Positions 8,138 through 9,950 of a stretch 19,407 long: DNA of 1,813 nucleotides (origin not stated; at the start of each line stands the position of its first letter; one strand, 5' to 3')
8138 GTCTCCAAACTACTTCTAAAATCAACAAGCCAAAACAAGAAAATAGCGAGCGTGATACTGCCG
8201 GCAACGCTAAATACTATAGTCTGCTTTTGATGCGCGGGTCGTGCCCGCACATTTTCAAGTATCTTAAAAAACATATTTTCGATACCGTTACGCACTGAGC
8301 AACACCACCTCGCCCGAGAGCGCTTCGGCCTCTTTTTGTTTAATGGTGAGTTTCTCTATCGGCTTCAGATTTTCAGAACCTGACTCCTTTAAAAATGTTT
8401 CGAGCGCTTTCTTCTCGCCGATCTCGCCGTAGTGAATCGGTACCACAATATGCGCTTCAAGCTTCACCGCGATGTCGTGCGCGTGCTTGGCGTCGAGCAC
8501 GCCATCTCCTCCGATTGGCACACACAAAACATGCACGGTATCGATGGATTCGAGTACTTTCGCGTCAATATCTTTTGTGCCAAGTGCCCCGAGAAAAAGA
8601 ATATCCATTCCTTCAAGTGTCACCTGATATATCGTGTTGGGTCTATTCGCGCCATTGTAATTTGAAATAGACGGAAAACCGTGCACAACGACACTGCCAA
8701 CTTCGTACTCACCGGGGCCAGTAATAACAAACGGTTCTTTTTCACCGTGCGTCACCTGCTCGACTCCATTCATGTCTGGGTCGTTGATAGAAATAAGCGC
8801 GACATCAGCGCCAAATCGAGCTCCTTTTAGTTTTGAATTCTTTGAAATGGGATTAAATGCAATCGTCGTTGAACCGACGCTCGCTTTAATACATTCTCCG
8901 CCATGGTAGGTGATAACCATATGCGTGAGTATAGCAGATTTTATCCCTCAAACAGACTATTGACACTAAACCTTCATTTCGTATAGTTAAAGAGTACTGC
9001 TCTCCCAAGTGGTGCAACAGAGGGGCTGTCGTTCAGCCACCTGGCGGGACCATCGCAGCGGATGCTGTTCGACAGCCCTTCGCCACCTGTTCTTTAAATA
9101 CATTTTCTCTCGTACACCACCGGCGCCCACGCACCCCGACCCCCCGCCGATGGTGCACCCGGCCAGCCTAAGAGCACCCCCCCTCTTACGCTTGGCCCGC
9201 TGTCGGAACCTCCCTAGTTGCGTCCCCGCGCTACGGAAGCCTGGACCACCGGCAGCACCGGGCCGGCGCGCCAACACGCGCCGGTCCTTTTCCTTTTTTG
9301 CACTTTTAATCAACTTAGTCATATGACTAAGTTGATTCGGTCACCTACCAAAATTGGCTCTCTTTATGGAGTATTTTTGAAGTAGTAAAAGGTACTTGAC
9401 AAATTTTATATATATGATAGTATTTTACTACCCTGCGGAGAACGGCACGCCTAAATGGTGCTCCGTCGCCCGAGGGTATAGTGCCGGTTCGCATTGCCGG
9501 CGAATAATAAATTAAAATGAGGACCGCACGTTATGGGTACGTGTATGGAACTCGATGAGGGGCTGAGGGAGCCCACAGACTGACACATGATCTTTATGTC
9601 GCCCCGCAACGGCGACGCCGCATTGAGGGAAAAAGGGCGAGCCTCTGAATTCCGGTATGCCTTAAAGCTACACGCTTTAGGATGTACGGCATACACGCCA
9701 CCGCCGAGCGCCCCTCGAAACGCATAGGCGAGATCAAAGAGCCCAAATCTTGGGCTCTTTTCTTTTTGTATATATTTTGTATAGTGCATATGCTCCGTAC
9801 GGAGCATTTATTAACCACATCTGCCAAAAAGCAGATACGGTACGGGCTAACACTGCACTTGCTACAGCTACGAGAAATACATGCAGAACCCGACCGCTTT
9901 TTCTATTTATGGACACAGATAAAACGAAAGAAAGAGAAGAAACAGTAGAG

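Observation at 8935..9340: GC-rich non-coding island with a near-consensus promoter and strong terminator: an unclassified structured RNA gene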

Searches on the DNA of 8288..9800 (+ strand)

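Call 5: search_rna_families(source=window, start=8800, end=9800, threshold=evalue, max_evalue=10, show_alignments=4)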
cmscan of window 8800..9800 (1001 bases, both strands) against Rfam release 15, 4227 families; matches with E-value up to 10: 8.
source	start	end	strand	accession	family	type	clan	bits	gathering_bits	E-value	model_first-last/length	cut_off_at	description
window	9361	9441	+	RF01597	snoR22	Gene; snRNA; snoRNA; CD-box;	-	21.8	50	4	1-83/83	no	small nucleolar RNA snoR22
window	9733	9783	-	RF02054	STnc420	Gene; sRNA;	-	20.5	70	0.41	1-58/58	no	Salmonella enterica sRNA STnc420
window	9039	9154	-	RF02932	Betaproteobacteria-1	Gene; sRNA;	-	20.1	49.4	0.24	1-120/120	no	Betaproteobacteria-1 RNA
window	9738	9780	-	RF02844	RefA9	Gene; antisense;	-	19.4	49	3.7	1-64/64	no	Enterococcus sRNA A9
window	9738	9794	+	RF01291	SNORD97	Gene; snRNA; snoRNA; CD-box;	-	15.6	45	9.8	35-90/142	no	Small nucleolar RNA SNORD97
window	9718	9767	+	RF02353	BjrC68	Gene; sRNA;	-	15.2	39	0.55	1-82/82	no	Bradyrhizobiaceae sRNA BjrC68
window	9346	9435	+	RF00586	SNORA12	Gene; snRNA; snoRNA; HACA-box;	-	13.9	45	5.9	1-148/148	no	Small nucleolar RNA SNORA12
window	9230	9288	-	RF02603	BASRCII26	Gene; sRNA;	-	13.3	218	1.3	1-190/190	no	Brucella sRNA CII26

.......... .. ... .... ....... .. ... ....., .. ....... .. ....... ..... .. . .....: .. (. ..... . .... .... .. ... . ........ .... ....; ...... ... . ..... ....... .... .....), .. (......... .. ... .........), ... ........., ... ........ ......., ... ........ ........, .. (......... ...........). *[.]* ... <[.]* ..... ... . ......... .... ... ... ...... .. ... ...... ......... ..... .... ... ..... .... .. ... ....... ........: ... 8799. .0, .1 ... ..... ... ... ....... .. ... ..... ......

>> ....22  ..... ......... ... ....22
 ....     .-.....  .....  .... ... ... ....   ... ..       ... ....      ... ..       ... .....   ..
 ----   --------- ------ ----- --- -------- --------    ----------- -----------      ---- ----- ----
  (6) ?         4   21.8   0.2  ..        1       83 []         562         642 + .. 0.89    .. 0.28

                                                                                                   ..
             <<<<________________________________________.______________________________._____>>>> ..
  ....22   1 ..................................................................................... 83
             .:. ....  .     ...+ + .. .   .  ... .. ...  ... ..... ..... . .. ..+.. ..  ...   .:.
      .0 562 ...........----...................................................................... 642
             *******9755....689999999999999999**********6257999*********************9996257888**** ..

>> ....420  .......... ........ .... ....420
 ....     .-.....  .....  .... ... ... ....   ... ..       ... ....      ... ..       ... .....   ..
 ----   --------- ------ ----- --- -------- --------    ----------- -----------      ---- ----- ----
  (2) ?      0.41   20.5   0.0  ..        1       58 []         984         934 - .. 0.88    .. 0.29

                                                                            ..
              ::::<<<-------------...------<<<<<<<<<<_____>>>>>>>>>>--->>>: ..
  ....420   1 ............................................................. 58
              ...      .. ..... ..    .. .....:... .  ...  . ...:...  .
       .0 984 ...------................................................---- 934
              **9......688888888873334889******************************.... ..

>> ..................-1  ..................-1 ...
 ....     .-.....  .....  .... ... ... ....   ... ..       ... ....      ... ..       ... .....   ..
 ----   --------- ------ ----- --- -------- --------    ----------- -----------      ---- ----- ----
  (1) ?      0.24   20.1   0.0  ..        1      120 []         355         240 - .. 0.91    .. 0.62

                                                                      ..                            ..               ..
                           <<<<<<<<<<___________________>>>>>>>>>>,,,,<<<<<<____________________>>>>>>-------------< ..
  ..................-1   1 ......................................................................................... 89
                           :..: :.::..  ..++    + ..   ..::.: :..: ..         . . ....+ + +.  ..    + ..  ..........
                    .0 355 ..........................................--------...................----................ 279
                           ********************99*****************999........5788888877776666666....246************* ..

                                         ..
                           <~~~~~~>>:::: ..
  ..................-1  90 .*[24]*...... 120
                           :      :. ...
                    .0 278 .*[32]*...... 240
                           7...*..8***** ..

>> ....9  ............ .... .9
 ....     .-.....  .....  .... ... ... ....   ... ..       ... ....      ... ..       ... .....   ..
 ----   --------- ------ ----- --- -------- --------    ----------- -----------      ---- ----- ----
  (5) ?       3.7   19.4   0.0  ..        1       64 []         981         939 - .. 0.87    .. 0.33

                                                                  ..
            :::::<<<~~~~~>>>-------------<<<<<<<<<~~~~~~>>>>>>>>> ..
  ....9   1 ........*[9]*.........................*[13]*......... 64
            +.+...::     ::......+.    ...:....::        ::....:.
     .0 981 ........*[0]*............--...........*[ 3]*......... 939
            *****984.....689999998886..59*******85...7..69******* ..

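Call 25: search_dna_similar(query=window:8935-9800:+, collection=phages, mode=distant, max_evalue=0.01)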
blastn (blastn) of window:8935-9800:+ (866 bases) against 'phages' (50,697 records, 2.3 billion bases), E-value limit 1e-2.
No match.

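Call 26: search_dna_similar(query=window:8935-9800:+, collection=plasmids, mode=distant, max_evalue=0.01)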
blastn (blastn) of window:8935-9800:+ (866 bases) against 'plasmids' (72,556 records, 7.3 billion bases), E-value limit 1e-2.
No match.

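Call 41: search_rna_families(sources=[L004, L005, L006, L012, L016, L019, L021, L024, L027, L028, L032, L039, L043, L045, L051, L052, L061, L064, L074, L076], threshold=gathering)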
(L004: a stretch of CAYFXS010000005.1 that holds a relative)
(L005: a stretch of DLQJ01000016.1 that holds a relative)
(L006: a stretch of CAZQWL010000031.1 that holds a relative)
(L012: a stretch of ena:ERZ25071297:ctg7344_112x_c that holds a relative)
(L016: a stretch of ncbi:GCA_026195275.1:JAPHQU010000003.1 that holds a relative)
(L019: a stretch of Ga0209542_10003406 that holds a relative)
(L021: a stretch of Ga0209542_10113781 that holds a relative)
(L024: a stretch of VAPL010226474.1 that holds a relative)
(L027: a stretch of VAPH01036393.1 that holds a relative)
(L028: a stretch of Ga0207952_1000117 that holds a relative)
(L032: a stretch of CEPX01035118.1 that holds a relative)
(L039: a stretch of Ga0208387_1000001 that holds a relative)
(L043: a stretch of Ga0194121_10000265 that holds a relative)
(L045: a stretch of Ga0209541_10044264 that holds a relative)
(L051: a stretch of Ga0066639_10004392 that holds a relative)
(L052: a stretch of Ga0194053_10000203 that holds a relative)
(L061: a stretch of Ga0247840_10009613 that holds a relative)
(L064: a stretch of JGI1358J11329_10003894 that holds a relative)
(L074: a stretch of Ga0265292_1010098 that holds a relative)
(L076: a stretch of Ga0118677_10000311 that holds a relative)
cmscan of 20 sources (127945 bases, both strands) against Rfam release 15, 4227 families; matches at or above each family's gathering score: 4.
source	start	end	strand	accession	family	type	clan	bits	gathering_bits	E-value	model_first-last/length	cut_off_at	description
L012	17269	17341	+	RF00005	tRNA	Gene; tRNA;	CL00001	70.3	29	5.2e-13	1-71/71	no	tRNA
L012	17750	17821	-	RF00005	tRNA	Gene; tRNA;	CL00001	68.2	29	2e-12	1-71/71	no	tRNA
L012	17631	17711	-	RF00005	tRNA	Gene; tRNA;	CL00001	59.4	29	5.3e-10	1-71/71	no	tRNA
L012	17369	17450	+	RF00005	tRNA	Gene; tRNA;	CL00001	57.8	29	1.4e-09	1-71/71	no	tRNA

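Call 50: search_rna_families(source=window, start=8985, end=9305, threshold=evalue, max_evalue=10, show_alignments=2)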
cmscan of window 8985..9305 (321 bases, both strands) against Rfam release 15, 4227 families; matches with E-value up to 10: 3.
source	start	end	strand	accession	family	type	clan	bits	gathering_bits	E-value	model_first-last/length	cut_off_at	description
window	9039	9154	-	RF02932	Betaproteobacteria-1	Gene; sRNA;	-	20.1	49.4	0.076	1-120/120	no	Betaproteobacteria-1 RNA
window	9230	9288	-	RF02603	BASRCII26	Gene; sRNA;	-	13.3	218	0.42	1-190/190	no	Brucella sRNA CII26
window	9265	9282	-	RF02066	STnc320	Gene; sRNA;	-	12.8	50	9.5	25-42/55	no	Salmonella enterica sRNA STnc320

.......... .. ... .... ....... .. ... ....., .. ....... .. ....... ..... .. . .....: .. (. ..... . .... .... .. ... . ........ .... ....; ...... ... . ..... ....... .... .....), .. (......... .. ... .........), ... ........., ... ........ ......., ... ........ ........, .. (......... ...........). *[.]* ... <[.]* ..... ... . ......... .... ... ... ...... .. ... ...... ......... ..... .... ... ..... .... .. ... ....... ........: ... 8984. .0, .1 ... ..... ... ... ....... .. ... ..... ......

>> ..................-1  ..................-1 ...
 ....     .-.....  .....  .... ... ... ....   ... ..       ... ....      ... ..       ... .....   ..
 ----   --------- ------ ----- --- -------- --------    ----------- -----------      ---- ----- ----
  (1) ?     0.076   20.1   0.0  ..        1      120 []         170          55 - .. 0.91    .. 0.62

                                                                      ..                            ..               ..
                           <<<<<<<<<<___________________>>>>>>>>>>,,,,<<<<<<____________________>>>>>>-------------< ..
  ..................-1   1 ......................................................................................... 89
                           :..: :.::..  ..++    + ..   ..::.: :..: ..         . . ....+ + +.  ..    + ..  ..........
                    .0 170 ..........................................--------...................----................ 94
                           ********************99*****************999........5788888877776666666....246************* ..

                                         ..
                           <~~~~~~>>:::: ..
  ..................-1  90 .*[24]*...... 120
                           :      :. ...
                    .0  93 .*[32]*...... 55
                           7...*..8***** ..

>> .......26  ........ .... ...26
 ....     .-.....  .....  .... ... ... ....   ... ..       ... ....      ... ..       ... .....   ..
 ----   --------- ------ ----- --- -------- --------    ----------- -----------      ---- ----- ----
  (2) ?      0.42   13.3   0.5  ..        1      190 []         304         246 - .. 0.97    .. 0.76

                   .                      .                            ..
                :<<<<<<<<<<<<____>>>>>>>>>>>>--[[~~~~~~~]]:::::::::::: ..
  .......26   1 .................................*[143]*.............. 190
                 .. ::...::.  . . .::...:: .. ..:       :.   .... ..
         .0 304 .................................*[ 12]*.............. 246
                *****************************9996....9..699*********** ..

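Call 51: search_rna_families(source=window, start=9420, end=9775, threshold=evalue, max_evalue=10, show_alignments=2)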
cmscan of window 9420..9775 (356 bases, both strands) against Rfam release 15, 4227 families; matches with E-value up to 10: 3.
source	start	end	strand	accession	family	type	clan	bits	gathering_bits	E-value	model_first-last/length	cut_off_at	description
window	9729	9775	-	RF02054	STnc420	Gene; sRNA;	-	20.5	70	0.14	11-58/58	5'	Salmonella enterica sRNA STnc420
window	9731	9775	-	RF02449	ncr1015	Gene; sRNA;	-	17.4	60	6.4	71-121/121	5'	Bacillus sRNA ncr1015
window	9718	9767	+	RF02353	BjrC68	Gene; sRNA;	-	15.2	39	0.19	1-82/82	no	Bradyrhizobiaceae sRNA BjrC68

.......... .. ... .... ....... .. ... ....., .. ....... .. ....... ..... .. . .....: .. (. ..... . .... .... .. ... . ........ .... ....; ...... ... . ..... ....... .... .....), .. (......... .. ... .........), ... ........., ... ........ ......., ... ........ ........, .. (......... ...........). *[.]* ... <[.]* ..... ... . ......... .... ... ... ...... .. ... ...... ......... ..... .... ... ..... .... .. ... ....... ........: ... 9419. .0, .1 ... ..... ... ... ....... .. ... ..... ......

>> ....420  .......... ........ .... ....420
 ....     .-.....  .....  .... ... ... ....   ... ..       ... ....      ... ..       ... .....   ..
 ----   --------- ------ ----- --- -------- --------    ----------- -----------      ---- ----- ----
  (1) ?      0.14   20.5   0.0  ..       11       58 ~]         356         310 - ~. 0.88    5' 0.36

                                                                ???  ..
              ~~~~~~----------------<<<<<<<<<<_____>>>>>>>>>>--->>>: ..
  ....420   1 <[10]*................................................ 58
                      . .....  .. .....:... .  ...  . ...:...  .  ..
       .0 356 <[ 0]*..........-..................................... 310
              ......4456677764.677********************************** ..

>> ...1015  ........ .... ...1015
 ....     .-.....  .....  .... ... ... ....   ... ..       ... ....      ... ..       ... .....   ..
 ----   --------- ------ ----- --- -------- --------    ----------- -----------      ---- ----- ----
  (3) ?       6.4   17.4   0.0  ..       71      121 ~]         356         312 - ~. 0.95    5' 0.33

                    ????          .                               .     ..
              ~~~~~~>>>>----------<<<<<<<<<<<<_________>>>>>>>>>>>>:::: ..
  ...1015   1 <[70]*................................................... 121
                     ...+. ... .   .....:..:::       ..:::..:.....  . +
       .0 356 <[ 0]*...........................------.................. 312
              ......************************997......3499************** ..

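Call 84: build_rna_model(alignment_id=A2)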
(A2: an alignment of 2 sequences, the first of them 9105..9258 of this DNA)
Model R1 built from alignment A2 (2 sequences, 154 columns); structure: RNAalifold consensus.
model positions 154; base pairs 46; branch points 2; effective number of sequences 0.68; information 0.589 bits per position. Calibrated on 0.2 Mb of random sequence (short: E-values are rough).
structure used (alignment columns):
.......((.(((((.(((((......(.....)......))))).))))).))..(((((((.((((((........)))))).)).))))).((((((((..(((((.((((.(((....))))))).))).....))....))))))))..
